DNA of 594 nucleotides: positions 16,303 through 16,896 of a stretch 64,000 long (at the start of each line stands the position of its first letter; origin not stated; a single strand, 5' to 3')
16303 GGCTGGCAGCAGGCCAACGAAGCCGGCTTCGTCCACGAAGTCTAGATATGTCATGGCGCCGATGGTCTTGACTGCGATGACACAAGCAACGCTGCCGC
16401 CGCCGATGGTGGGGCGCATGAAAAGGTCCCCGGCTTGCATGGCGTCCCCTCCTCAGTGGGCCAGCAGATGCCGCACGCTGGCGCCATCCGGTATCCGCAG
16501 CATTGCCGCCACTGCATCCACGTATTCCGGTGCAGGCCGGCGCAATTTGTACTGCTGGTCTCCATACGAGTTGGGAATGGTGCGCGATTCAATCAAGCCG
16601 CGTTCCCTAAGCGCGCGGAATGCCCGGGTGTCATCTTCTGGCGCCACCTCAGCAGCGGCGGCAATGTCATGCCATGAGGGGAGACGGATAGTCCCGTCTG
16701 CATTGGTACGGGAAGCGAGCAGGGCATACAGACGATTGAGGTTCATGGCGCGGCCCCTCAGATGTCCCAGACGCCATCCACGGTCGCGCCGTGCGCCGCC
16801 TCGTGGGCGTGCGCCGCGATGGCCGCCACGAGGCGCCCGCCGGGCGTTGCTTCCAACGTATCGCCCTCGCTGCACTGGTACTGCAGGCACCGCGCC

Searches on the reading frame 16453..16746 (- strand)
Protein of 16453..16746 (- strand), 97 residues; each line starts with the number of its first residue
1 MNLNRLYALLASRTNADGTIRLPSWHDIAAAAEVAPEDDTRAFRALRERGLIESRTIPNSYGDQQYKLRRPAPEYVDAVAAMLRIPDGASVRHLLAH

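Call 32: search_protein_families(library=pfam, max_evalue=0.1, proteins=[window:16453-16746:-])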
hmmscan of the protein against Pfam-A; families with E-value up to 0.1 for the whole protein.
window:16453-16746:- (97 aa): 1 family
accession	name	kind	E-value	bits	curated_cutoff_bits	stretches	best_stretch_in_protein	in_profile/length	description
PF13545.12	HTH_Crp_2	-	1.8e-05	25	27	1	5-55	2-56/70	Crp-like helix-turn-helix domain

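Call 89: search_protein_families(library=phrogs, max_evalue=0.01, proteins=[window:16453-16746:-])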
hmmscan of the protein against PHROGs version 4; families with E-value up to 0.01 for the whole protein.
window:16453-16746:- (97 aa): 1 family
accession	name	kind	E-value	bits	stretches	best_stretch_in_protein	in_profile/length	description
phrog_9285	-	unknown function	0.0042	17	1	21-56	50-85/466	-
